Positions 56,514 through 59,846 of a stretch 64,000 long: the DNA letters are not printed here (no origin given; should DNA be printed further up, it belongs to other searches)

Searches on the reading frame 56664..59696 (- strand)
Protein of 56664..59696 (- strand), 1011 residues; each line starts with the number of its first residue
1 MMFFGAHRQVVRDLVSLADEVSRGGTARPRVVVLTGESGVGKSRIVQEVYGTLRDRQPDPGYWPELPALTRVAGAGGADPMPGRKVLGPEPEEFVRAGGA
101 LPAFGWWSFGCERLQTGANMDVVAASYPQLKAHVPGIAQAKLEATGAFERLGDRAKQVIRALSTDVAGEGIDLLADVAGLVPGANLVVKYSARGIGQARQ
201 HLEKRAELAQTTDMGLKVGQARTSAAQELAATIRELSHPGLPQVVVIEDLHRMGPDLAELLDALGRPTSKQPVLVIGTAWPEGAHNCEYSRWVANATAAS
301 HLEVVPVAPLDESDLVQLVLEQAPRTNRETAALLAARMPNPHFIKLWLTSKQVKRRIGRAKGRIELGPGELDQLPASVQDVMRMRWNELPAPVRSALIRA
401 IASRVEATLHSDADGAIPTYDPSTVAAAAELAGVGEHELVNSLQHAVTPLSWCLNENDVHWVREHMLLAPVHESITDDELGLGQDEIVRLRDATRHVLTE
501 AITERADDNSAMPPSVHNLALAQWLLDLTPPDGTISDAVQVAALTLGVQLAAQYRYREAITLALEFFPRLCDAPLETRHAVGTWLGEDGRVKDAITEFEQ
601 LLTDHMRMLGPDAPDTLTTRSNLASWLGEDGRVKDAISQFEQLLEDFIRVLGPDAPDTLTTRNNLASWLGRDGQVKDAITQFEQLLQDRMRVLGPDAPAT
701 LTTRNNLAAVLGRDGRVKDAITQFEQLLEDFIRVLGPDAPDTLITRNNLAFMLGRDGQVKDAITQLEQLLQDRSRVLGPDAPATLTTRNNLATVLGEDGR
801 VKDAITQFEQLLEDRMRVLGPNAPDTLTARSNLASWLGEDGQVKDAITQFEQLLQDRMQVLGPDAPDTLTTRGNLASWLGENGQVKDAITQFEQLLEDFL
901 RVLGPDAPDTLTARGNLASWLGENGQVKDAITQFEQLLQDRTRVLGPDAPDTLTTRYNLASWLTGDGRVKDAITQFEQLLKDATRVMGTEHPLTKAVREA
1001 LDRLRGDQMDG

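Call 64: search_protein_families(library=pfam, proteins=[window:56664-59696:-], max_evalue=0.0001)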
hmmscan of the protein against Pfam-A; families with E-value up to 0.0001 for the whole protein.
window:56664-59696:- (1011 aa): 17 families
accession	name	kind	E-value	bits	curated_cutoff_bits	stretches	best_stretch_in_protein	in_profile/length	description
PF13424.12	TPR_12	-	3.2e-105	344.9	30.1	9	741-813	1-73/77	Tetratricopeptide repeat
PF13374.12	TPR_10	-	3.2e-76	249.8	27.5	7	700-741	1-42/42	Tetratricopeptide repeat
PF13432.12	TPR_16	-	6.2e-19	68.5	32.7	0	791-854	3-58/65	Tetratricopeptide repeat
PF07719.23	TPR_2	-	6.7e-18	63.7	27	0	705-729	5-29/34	Tetratricopeptide repeat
PF24575.1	TPR_Slam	-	8.4e-14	52.3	35.2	0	792-850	54-104/104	Surface lipoprotein assembly modifier, N-terminal TPR repeats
PF24885.1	TPR_NPHP3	-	9.1e-14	51.9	100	0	921-1002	109-190/239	Nephrocystin-3 TPR domain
PF13428.12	TPR_14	-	1.7e-13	50.2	23.5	0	875-914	7-41/44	Tetratricopeptide repeat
PF14561.12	TPR_20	-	4.6e-11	43.3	25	0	949-982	18-51/90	Tetratricopeptide repeat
PF13174.12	TPR_6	-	5.5e-11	42.8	26.3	0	875-899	6-30/33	Tetratricopeptide repeat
PF14559.12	TPR_19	-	6e-11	43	25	0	923-983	3-55/68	Tetratricopeptide repeat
PF20308.4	TPR-S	-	7.2e-10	39.8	27.6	0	719-772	4-47/102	Tetratricopeptide Repeats-Sensor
PF13191.12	AAA_16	-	1.4e-09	39.1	32.6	1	12-56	10-51/167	AAA ATPase domain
PF13401.12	AAA_22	-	1.9e-06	28.6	27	0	29-53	5-29/130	AAA domain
PF01535.26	PPR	-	9.8e-06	25.9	25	0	662-687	3-28/31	PPR repeat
PF25062.1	ARM_TT21_N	-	2.1e-05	24.8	40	0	750-776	34-60/222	Tetratricopeptide repeat protein 21 N-terminal ARM repeat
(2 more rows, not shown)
